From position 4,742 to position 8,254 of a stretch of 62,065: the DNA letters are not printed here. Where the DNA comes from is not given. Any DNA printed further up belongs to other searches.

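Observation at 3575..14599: Giant 3,674-aa secreted enzyme combining three Asp-box propellers, GH43, an SGNH esterase and three beta-helices in one polypeptide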

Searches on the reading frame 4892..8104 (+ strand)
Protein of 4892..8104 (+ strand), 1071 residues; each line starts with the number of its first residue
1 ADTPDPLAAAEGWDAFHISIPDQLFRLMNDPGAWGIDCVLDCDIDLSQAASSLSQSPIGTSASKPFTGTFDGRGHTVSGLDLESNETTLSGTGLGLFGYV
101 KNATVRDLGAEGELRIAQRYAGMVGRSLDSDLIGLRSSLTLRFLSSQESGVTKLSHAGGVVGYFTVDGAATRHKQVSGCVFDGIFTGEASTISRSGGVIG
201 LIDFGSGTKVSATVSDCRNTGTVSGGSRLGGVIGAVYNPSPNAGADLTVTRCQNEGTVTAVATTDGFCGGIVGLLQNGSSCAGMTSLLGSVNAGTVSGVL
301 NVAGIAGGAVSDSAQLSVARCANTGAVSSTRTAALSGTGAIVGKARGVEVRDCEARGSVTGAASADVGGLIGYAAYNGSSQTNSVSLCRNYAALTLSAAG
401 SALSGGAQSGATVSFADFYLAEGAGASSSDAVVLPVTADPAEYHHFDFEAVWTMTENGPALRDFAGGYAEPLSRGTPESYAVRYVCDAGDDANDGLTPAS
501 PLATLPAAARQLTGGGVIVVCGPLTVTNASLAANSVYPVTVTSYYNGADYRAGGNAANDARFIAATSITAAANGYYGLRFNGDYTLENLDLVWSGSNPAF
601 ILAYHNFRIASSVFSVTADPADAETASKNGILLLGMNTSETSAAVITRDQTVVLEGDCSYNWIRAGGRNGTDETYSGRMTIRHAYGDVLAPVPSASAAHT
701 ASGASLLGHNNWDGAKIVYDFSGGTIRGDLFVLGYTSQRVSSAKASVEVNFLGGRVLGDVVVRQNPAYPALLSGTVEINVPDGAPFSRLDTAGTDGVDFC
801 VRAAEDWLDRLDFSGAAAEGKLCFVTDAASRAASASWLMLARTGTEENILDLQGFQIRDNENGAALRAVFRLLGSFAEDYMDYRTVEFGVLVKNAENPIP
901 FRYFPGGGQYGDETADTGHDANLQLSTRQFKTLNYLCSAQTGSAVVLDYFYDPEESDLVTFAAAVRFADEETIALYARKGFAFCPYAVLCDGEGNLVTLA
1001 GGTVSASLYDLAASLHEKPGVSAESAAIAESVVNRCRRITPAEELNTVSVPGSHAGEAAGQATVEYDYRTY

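Call 12: find_homologous_proteins(query=window:4892-8104:+, max_evalue=0.001)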
Query window:4892-8104:+ (1071 aa): 212 proteins with E <= 0.001 among 8000 candidates; the best 120 are listed.
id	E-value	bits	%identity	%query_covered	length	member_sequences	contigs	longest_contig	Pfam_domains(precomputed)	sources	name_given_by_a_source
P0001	5.2e-47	179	27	28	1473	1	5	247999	PF00404.25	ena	-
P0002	1.9e-28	117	31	25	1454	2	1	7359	PF07581.18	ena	-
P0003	1.1e-27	115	27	30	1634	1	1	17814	PF09479.17,PF13306.13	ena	-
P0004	6.8e-26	109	31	44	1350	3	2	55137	PF18998.7,PF07581.18,PF00395.26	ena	-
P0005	1.2e-25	108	28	33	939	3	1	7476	PF07581.18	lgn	-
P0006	2.3e-25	107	28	43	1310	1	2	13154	PF18998.7,PF07581.18,PF00395.26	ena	-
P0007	5.9e-25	106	31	30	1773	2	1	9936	PF07581.18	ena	-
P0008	6.0e-25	106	36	21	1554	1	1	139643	PF02563.22,PF07581.18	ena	-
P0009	1.9e-24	104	27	27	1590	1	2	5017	PF07581.18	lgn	-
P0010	1.5e-22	98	28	43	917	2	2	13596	PF07581.18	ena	-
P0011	1.5e-22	98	29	31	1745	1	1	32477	PF00404.25,PF07581.18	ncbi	-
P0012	2.6e-22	97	31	26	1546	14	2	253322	-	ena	-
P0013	2.8e-22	97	34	23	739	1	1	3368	PF07581.18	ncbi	-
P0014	3.0e-22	97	28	32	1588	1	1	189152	PF07581.18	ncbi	-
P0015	5.6e-22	96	32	31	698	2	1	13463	PF07581.18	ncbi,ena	-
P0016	2.3e-21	94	29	43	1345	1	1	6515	PF18998.7,PF07581.18,PF00395.26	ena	-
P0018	3.0e-21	93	30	25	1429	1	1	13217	PF07581.18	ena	-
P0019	1.1e-20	91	30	26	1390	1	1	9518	PF07581.18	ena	-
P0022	4.9e-20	89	33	21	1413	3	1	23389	PF07581.18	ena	-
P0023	8.2e-20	89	28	25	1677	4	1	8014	PF07581.18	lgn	-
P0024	1.6e-19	88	33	25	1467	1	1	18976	PF07581.18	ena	-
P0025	2.4e-19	87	31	27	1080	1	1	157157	PF07581.18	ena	-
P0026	2.6e-19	87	27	40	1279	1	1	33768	PF18998.7,PF07581.18,PF00395.26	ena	-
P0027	2.7e-19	87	29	30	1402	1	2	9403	PF07581.18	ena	-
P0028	3.0e-19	87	28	23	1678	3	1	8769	PF13715.13,PF08308.18,PF07581.18,PF13620.13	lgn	-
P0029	4.5e-19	86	33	20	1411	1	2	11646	PF07581.18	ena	-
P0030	5.2e-19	86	31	20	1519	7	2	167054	PF07581.18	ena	-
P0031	6.6e-19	86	30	19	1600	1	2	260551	PF07581.18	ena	-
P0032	8.5e-19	85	31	26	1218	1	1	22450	PF07581.18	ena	-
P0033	1.1e-18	85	37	18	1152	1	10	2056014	PF09479.17,PF07581.18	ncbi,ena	-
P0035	2.1e-18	84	28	29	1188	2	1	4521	PF07581.18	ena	-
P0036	2.1e-18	84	31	28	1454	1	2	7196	PF07581.18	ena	-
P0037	2.9e-18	83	28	31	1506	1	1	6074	PF05342.20,PF07581.18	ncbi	ncbi:MAG: GLUG motif-containing protein, partial [Rikenellaceae bacterium]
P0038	2.9e-18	83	31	25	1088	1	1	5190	PF07581.18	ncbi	-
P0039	4.5e-18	83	31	26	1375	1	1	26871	PF07581.18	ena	-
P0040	7.5e-18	82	29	33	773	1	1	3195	PF07581.18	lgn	-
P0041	1.0e-17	82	31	25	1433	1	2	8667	PF07581.18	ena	-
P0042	1.0e-17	82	32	21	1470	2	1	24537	PF07581.18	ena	-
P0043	1.4e-17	81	32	31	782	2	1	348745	PF07581.18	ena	-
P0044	2.3e-17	80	30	26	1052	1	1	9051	PF07581.18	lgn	-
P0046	3.0e-17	80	27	24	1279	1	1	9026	PF07581.18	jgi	jgi:hypothetical protein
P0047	3.4e-17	80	33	20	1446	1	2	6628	PF07581.18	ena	-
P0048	1.1e-16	78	33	20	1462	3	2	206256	PF07581.18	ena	-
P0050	2.4e-16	77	33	31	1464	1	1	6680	PF07581.18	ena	-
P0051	6.1e-16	76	30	37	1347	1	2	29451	PF18998.7,PF07581.18,PF00395.26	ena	-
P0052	1.6e-15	74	33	34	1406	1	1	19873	PF18998.7,PF07581.18,PF00395.26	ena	-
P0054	2.6e-15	74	30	35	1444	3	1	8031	PF07581.18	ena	-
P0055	2.6e-15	74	30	30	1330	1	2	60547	PF18998.7,PF07581.18,PF00395.26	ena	-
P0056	4.5e-15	73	30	18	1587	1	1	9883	PF07581.18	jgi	jgi:hypothetical protein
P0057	4.6e-15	73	27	40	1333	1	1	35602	PF18998.7,PF07581.18,PF00395.26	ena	-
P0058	6.0e-15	72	29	32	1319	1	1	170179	PF18998.7,PF07581.18,PF00395.26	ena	-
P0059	6.3e-15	72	30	33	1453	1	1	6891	PF07581.18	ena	-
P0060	6.5e-15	72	34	21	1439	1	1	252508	PF07581.18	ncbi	ncbi:hypothetical protein [Gemmiger sp.]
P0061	7.4e-15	72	30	33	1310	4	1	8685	PF18998.7,PF07581.18,PF00395.26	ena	-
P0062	7.9e-15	72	31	23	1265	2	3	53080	PF07581.18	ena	-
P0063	8.9e-15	72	32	25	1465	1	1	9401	PF07581.18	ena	-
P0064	1.0e-14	72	30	30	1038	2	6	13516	PF07581.18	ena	-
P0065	1.1e-14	72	31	21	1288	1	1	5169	PF13385.14,PF07581.18,PF17589.8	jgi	jgi:hypothetical protein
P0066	2.2e-14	71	30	25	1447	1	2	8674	PF07581.18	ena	-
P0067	2.4e-14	70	37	18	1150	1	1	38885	PF09479.17,PF07581.18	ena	-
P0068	2.4e-14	70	31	33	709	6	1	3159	PF07581.18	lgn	-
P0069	5.5e-14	69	33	24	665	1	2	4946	PF07581.18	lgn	-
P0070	8.0e-14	69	31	25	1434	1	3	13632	PF07581.18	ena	-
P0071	9.1e-14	69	27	38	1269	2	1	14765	PF18998.7,PF07581.18,PF00395.26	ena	-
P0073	1.4e-13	68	29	35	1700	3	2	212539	PF07523.19,PF18657.7,PF13287.13,PF13290.14,PF07581.18,PF00395.26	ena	-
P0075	1.9e-13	67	27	41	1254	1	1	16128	PF18998.7,PF07581.18,PF00395.26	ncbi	-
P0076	5.2e-13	66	30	28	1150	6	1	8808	PF07581.18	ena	-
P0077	5.9e-13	66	28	40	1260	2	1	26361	PF18998.7,PF07581.18,PF00395.26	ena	-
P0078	6.2e-13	66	32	36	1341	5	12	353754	PF18998.7,PF07581.18,PF22359.3,PF00395.26,PF02368.25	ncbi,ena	-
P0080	2.9e-12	64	28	40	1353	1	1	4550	PF18998.7,PF07581.18,PF00395.26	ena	-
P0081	3.0e-12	64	28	40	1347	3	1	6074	PF18998.7,PF07581.18,PF00395.26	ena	-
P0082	3.7e-12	63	30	28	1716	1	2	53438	PF00404.25,PF07581.18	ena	-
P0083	4.5e-12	63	29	35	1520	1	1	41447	PF09479.17,PF07581.18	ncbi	-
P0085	5.1e-12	63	29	28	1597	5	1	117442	PF07581.18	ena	-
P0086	6.2e-12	62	30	30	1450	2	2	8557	PF07581.18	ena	-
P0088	1.5e-11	61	30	28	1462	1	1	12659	PF07581.18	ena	-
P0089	2.1e-11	61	27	29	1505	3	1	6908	PF21764.4,PF26182.1,PF02494.23,PF25354.2,PF07581.18,PF22359.3,PF02368.25,PF20578.5,PF26918.1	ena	-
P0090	4.1e-11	60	31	29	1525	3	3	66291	PF07581.18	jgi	-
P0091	4.2e-11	60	28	40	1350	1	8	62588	PF18998.7,PF07581.18,PF00395.26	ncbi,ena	-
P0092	4.7e-11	60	30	35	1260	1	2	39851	PF18998.7,PF07581.18,PF00395.26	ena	-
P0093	7.7e-11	59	29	24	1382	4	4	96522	PF07581.18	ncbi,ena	-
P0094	1.2e-10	58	30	25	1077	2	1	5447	PF07581.18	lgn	-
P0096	1.7e-10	58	26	41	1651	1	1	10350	PF03793.25,PF07581.18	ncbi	ncbi:MAG: GLUG motif-containing protein [Anaerohalosphaeraceae bacterium]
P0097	2.6e-10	57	32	20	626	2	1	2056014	PF07581.18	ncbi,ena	-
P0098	3.1e-10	57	29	40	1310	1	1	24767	PF18998.7,PF07581.18,PF00395.26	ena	-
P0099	4.1e-10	56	31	33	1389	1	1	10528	PF18998.7,PF07581.18,PF00395.26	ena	-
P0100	4.2e-10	56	30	21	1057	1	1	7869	PF03793.25,PF07581.18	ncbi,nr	ncbi:MAG TPA: PASTA domain-containing protein, partial [Candidatus Hydrogenedens sp.]|nr:PASTA domai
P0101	4.3e-10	56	32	26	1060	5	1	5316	PF07581.18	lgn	-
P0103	7.4e-10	56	26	34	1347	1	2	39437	PF07581.18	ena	-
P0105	7.9e-10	56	28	43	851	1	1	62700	PF18998.7,PF07581.18,PF00395.26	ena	-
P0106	9.1e-10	55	30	28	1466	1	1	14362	PF07581.18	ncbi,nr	ncbi:MAG: hypothetical protein LUG52_09970 [Clostridia bacterium]|nr:hypothetical protein [Clostridi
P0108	1.4e-9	55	26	25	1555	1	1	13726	PF09479.17,PF18998.7,PF07581.18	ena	-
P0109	1.5e-9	55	34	24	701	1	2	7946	PF07581.18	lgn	-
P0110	4.0e-9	53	29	24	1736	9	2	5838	PF21764.4,PF26182.1,PF02494.23,PF07581.18,PF22359.3,PF02368.25,PF26918.1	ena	-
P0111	6.9e-9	52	26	43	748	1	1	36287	PF18998.7,PF07581.18,PF00395.26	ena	-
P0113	2.3e-8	51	28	44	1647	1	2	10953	PF25832.1,PF25833.1,PF07581.18,PF21910.3,PF02368.25,PF00041.28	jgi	jgi:uncharacterized protein YjdB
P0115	3.1e-8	50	28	24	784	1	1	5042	PF07581.18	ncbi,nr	ncbi:MAG: hypothetical protein LBC58_06115, partial [Clostridiales Family XIII bacterium]|nr:hypothe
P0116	5.0e-8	50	32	27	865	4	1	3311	PF07581.18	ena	-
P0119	9.9e-8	49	27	43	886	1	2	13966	PF18998.7,PF07581.18,PF00395.26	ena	-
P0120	1.2e-7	48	29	21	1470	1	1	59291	PF09479.17,PF07581.18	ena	-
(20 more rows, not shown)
